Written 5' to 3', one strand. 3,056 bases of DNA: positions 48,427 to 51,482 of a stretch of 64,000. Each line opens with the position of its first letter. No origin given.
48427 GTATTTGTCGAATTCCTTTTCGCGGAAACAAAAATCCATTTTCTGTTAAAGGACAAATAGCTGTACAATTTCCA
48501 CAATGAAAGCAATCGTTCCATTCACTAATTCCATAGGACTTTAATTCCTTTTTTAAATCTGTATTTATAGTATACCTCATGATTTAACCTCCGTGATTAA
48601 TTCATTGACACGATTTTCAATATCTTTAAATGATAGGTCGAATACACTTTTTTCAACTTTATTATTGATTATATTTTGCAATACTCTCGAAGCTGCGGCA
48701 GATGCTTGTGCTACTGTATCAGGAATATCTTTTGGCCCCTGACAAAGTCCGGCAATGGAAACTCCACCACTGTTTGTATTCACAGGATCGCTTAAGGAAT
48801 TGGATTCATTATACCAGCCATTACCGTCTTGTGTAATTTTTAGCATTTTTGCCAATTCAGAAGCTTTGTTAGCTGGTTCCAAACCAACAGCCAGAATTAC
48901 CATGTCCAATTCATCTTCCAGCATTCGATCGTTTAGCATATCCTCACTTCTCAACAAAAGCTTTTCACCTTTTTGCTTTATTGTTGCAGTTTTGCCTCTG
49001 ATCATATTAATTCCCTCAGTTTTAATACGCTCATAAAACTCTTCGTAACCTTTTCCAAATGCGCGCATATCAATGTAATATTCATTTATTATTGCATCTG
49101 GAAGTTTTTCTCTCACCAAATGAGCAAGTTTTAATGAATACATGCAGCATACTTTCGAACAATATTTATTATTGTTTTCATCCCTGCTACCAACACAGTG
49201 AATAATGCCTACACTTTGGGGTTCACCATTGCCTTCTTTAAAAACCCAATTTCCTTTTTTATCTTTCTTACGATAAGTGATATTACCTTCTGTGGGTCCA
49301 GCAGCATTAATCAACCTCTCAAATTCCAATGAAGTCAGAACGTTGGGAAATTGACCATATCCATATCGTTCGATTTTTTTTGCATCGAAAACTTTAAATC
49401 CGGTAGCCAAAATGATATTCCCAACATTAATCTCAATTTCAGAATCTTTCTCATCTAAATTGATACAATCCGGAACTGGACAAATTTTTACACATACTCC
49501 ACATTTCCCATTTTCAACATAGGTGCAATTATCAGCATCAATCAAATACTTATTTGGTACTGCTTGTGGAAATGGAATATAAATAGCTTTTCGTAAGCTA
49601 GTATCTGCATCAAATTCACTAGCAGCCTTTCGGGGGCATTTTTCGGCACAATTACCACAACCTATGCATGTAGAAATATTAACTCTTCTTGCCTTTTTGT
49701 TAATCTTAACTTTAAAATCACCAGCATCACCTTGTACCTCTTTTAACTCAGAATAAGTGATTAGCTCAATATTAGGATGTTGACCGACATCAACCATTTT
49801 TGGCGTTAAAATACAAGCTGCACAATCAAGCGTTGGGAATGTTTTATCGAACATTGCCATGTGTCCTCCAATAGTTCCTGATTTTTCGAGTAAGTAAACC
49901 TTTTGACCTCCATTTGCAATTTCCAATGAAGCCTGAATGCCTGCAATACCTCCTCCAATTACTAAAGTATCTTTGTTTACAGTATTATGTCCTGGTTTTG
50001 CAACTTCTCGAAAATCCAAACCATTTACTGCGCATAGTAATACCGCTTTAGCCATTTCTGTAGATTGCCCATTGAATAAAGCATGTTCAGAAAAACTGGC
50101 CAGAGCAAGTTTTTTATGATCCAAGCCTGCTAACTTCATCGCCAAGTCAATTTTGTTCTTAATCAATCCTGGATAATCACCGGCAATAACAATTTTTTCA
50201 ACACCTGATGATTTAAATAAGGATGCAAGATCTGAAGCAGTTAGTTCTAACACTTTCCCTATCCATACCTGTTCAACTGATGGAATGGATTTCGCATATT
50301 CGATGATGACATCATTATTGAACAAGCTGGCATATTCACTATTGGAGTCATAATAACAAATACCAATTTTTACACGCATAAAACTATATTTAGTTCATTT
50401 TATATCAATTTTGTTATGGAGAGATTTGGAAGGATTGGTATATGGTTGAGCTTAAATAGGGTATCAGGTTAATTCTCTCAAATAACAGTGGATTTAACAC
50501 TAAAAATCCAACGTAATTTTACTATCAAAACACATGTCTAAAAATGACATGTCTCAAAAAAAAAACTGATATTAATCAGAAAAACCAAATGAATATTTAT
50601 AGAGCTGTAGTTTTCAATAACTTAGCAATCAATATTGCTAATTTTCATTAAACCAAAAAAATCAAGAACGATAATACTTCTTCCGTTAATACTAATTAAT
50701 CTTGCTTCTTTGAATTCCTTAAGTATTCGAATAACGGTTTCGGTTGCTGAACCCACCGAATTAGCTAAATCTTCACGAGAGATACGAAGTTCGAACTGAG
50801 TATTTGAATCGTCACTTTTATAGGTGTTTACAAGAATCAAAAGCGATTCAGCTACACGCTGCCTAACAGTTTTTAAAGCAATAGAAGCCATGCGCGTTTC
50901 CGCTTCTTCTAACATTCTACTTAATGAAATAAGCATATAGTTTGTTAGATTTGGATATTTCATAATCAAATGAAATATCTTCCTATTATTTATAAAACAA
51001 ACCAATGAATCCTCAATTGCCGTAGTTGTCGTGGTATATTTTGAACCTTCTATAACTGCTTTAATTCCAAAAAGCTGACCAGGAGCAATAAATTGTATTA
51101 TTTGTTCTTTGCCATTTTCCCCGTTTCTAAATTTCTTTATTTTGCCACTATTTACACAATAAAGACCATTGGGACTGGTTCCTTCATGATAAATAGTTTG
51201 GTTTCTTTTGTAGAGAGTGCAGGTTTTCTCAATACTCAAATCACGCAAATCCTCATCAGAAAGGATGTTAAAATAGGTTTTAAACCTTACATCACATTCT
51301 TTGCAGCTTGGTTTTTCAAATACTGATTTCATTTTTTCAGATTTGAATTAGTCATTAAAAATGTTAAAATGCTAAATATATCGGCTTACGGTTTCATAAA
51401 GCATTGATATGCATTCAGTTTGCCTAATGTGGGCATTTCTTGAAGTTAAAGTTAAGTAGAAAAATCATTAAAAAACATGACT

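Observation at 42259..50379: Seven-gene operon joining a QmoC-like membrane subunit and two HdrA-like flavoproteins to a cytoplasmic Mvh-type [NiFe] hydrogenase, with no HdrBC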

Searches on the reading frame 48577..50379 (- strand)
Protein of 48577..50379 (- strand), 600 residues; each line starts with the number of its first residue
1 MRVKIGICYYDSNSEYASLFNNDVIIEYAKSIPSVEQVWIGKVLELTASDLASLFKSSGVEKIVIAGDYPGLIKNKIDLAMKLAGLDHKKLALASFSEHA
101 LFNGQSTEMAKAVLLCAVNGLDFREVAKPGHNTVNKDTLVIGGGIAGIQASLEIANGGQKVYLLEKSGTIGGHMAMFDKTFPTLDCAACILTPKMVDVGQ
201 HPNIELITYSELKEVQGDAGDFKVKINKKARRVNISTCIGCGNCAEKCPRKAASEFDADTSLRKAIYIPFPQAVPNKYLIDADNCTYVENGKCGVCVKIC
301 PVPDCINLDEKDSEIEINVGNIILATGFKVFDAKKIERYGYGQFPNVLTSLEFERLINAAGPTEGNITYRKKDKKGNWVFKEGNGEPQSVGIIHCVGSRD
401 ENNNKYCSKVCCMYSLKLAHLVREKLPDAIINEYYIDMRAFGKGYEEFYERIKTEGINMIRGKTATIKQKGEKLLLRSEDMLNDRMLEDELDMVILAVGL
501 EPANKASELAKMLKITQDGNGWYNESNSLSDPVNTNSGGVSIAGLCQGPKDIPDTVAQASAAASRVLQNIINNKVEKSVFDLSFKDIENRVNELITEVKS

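Call 3: search_protein_families(library=pfam, proteins=[window:48577-50379:-])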
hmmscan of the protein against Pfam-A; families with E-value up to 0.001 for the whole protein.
window:48577-50379:- (600 aa): 11 families
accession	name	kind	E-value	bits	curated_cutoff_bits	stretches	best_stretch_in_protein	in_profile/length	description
PF07992.20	Pyr_redox_2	-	8.1e-12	45.6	26.1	1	137-331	2-112/291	Pyridine nucleotide-disulphide oxidoreductase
PF12838.12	Fer4_7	-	2.8e-08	34.6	27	1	237-302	1-50/52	4Fe-4S dicluster domain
PF12831.13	FAD_oxidored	-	3.2e-07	30.4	27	1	137-175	1-39/416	FAD dependent oxidoreductase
PF00890.30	FAD_binding_2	-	2.6e-06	27.3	20.4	1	137-175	1-39/414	FAD binding domain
PF13237.11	Fer4_10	-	1.1e-05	25.7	25.5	1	222-249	26-53/53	4Fe-4S dicluster domain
PF13484.11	Fer4_16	-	1.7e-05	25.9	30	1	238-302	2-65/66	4Fe-4S double cluster binding domain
PF00037.32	Fer4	-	5.2e-05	23.3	21.1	1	233-252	3-22/24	4Fe-4S binding domain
PF13450.12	NAD_binding_8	-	0.0001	23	21.9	1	140-191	1-52/68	NAD(P)-binding Rossmann-like domain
PF03486.20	HI0933_like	-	0.00028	20.9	50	1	137-175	2-40/244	HI0933-like protein Rossmann domain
PF01134.28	GIDA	-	0.0004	20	22.1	1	138-170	2-35/391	Glucose inhibited division protein A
PF01266.30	DAO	-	0.00099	19.2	27.9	0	137-171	1-35/353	FAD dependent oxidoreductase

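Call 4: search_protein_families(library=ncbifam, proteins=[window:48577-50379:-])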
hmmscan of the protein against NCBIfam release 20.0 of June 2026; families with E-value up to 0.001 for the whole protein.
window:48577-50379:- (600 aa): 43 families (the best 25 are shown)
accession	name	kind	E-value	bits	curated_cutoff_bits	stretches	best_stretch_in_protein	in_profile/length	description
NF040770.1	hetero_SS_HdrA2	exception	8.5e-163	543.3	1100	1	16-576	13-566/777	CoB-CoM heterodisulfide reductase HdrA2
NF041778.1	hetero_SS_HdrA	equivalog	1.6e-123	413.2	1400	1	57-573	60-573/771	ferredoxin:CoB-CoM heterodisulfide reductase subunit HdrA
NF041891.1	hdrA_Methbact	equivalog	3.5e-114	382.7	1300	1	105-576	103-561/762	ferredoxin:CoB-CoM heterodisulfide reductase subunit HdrA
TIGR01971.1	NuoI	subfamily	1.4e-06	27.9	113.05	1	223-254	68-99/121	NADH-quinone oxidoreductase, chain I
TIGR03467.1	HpnE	equivalog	2.1e-06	27.3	283.05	1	139-201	2-54/430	hydroxysqualene dehydroxylase HpnE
TIGR03997.1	mycofact_OYE_2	equivalog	2.6e-06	26.1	793.15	1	113-179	354-423/645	mycofactocin system FadH/OYE family oxidoreductase 2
NF045599.1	bili_reduct_long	exception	3.1e-06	25.7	750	1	115-176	363-422/641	bilirubin reductase, long form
NF005560.0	PRK07233.1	equivalog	3.6e-06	26.1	252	1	138-179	3-44/435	hypothetical protein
NF045637.1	carotdesatCrtDProt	equivalog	7.8e-06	24.7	580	1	139-194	2-57/485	1-hydroxycarotenoid 3,4-desaturase CrtD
TIGR03315.1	Se_ygfK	equivalog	1.2e-05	22.9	835.3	0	477-594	751-867/1012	putative selenate reductase subunit YgfK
NF004789.0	PRK06134.1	subfamily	1.8e-05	23.5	747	1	131-176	8-53/581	FAD-dependent oxidoreductase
NF010590.0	PRK13984.1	equivalog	1.8e-05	23.1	946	0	235-302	49-105/611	putative oxidoreductase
NF005510.0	PRK07121.1-3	subfamily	2.4e-05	23.3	481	1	130-176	17-63/492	FAD-binding protein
NF041087.1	bile_acid_BaiCD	equivalog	3.6e-05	22.1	825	1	116-176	360-421/642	bile acid Fe-S flavoenzyme BaiCD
NF006183.0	PRK08318.1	equivalog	4e-05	22.5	335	1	221-314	328-403/422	NAD-dependent dihydropyrimidine dehydrogenase subunit PreA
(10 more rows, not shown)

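Call 23: search_solved_structures(query=window:48577-50379:-, max_evalue=0.001)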
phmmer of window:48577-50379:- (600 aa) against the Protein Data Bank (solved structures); distinct sequences matched with E-value up to 0.001: 9.
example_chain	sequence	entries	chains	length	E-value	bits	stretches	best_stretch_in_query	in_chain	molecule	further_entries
8rvu_a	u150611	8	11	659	6.1e-133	447.7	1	16-576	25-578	H(2):CoB-CoM heterodisulfide,ferredoxin reductase subunit A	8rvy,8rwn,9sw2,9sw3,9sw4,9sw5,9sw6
8rvv_A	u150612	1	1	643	7.4e-133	447.4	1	17-576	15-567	H(2):CoB-CoM heterodisulfide,ferredoxin reductase subunit A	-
5odc_A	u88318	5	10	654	8.2e-132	443.9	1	55-576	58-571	Heterodisulfide reductase, subunit A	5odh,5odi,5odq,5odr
9sfi_A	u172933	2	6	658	2.8e-126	425.7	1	53-566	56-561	CoB--CoM heterodisulfide reductase iron-sulfur subunit A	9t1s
7bkb_A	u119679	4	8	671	2.4e-122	412.7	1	3-569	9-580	CoB--CoM heterodisulfide reductase iron-sulfur subunit A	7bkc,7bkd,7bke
6tjr_A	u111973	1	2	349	8.1e-39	136.9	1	316-567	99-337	Fumarate reductase/succinate dehydrogenase flavoprotein domain protein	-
5z2g_A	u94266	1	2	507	0.00043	22.2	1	121-177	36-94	L-amino acid oxidase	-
5lgn_A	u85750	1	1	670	0.00065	21.6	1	136-227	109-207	Lysine-specific histone demethylase 1A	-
4bay_A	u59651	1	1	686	0.00067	21.6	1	136-227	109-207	LYSINE-SPECIFIC HISTONE DEMETHYLASE 1A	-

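Call 31: search_solved_structures(query=window:48577-50379:-, max_evalue=1e-125, show_alignments=3)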
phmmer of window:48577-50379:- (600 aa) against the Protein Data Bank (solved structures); distinct sequences matched with E-value up to 1e-125: 4.
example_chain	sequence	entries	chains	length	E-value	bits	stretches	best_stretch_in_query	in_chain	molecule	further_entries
8rvu_a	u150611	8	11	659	6.1e-133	447.7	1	16-576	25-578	H(2):CoB-CoM heterodisulfide,ferredoxin reductase subunit A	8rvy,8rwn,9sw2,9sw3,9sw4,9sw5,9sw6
8rvv_A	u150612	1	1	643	7.4e-133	447.4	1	17-576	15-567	H(2):CoB-CoM heterodisulfide,ferredoxin reductase subunit A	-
5odc_A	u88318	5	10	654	8.2e-132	443.9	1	55-576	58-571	Heterodisulfide reductase, subunit A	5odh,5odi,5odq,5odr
9sfi_A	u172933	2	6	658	2.8e-126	425.7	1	53-566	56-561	CoB--CoM heterodisulfide reductase iron-sulfur subunit A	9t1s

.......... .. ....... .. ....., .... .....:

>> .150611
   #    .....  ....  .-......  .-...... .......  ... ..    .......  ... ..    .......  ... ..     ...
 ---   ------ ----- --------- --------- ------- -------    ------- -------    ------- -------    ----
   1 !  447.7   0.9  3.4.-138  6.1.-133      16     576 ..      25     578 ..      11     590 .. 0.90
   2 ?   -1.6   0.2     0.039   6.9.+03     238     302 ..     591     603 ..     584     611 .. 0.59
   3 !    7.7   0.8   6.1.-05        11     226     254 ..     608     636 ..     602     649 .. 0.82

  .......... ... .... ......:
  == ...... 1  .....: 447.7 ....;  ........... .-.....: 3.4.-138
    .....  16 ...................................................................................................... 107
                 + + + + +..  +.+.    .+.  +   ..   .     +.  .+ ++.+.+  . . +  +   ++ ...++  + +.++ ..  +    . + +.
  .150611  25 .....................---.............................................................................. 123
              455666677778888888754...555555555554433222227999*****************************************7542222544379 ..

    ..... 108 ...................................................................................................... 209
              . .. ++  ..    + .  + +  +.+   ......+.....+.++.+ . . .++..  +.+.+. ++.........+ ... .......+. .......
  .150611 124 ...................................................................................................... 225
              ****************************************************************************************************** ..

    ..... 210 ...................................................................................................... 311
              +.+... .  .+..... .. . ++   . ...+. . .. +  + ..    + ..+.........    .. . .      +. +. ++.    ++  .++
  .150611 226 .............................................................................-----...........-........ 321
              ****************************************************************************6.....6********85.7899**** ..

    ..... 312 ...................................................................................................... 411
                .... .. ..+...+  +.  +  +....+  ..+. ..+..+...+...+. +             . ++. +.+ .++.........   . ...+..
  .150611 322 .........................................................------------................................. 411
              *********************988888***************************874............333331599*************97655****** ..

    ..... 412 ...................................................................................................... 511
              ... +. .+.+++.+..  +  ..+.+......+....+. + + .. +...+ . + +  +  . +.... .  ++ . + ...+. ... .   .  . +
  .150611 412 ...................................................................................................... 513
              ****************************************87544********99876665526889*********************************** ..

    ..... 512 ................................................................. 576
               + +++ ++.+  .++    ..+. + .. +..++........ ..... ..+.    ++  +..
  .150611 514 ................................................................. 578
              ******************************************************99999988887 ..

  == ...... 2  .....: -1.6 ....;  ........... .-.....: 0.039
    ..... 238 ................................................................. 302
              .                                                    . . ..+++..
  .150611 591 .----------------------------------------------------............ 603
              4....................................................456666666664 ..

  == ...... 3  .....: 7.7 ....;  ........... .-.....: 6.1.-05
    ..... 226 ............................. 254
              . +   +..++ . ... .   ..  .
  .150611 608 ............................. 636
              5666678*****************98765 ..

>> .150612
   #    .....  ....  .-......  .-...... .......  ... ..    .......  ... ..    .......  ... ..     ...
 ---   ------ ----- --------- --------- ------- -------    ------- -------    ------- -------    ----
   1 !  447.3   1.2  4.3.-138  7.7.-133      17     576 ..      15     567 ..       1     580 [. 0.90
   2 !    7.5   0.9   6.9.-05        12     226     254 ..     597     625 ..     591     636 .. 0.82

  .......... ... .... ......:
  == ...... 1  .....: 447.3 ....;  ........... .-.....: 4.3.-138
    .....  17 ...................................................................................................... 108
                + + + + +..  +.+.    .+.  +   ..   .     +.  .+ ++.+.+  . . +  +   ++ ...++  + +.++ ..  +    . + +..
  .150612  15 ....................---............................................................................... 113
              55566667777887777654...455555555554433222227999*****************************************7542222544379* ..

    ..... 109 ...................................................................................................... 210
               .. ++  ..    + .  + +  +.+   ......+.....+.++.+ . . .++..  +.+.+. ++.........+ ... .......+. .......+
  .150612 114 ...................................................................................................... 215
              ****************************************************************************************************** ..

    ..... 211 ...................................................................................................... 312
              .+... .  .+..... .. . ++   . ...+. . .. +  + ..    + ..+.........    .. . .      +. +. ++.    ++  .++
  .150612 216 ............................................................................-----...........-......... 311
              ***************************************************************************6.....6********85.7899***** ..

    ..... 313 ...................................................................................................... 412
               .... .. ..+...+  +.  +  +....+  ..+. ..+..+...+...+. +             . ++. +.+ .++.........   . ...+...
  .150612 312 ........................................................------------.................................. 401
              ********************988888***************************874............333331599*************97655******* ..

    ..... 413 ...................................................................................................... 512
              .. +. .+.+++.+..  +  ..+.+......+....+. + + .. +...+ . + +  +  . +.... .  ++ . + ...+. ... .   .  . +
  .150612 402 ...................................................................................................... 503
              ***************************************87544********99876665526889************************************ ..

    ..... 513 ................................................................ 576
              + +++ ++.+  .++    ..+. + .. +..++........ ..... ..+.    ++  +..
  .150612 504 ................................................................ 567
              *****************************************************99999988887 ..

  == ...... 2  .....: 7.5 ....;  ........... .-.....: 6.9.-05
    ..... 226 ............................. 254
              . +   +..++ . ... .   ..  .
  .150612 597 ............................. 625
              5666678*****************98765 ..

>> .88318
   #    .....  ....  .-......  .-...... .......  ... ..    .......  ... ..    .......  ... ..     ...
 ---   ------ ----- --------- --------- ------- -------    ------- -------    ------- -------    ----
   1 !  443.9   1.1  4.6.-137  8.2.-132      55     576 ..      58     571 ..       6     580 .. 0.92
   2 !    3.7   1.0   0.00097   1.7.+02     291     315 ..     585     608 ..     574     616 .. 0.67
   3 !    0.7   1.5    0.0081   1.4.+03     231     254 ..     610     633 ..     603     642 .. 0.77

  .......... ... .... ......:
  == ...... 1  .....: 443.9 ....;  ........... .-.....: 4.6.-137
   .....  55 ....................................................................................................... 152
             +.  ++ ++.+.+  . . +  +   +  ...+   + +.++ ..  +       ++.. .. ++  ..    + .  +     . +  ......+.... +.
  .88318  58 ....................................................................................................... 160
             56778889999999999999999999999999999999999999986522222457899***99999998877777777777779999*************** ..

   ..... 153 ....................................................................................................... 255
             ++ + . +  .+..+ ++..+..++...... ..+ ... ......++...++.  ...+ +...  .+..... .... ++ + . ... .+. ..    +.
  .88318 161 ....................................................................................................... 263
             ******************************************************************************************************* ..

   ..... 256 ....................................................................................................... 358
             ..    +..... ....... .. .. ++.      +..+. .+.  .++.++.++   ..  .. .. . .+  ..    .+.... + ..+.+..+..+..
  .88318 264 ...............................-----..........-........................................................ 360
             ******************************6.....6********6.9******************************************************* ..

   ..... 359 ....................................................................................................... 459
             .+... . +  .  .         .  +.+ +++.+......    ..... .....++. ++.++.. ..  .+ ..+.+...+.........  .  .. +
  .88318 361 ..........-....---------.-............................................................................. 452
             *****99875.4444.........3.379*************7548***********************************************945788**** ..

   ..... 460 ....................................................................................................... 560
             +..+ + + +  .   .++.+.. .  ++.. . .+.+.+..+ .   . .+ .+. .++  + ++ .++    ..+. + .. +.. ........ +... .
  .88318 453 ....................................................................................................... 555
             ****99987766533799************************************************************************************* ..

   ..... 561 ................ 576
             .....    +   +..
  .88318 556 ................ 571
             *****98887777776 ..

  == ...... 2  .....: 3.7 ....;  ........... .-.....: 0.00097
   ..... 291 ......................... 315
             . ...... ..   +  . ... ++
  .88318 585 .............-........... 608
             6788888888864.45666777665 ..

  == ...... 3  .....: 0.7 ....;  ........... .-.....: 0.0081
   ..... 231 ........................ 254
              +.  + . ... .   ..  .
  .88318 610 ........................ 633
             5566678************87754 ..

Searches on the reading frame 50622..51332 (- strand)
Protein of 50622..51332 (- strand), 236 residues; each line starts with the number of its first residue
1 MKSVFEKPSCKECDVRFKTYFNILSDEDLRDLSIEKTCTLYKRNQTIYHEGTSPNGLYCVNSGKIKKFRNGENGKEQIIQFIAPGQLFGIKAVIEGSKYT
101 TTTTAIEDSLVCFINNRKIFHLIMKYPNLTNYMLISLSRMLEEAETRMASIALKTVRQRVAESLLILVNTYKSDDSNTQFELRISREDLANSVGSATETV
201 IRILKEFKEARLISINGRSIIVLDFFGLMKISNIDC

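Call 19: search_protein_families(library=ncbifam, proteins=[window:50622-51332:-], max_evalue=0.00001)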
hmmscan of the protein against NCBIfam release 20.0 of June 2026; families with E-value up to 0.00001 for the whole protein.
window:50622-51332:- (236 aa): 11 families
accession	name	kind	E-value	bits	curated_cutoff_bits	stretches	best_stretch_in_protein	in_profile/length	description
NF008365.0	PRK11161.1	subfamily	9.2e-27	93.9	228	1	10-232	20-243/250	fumarate/nitrate reduction transcriptional regulator Fnr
NF008732.0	PRK11753.1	equivalog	6.7e-23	81.3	266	1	38-224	25-212/214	cAMP-activated global transcriptional regulator CRP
NF045989.1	TransRegFnrLRhodb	equivalog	1.3e-18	67.1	300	1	5-232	5-235/245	transcriptional regulator FnrL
NF050806.1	TransRegFixKCaul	equivalog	4e-18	65.4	300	1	33-224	20-206/215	transcriptional regulator FixK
TIGR03697.1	NtcA_cyano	equivalog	2.1e-15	57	244.95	1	45-228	2-188/193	global nitrogen regulator NtcA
NF010499.0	PRK13918.1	equivalog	2.4e-14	53.4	274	1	39-232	16-201/205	CRP/FNR family transcriptional regulator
NF052518.1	TransRegLdrP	equivalog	4e-13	49.8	300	1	41-228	4-184/195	transcriptional regulator LdrP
NF006901.0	PRK09392.1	equivalog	1e-11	44.6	211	1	14-230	8-219/236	transcriptional activator FtrB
NF053664.1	TransRegPtrACyano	equivalog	8.8e-10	38.2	300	1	57-222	30-189/196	Crp/Fnr family transcriptional regulator PtrA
NF041163.2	encap_f2b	equivalog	5.1e-09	35.8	400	1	26-141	85-201/450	family 2B encapsulin nanocompartment shell protein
NF007707.0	PRK10402.1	subfamily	8.3e-08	32.1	180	1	34-139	29-134/226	transcriptional regulator YeiL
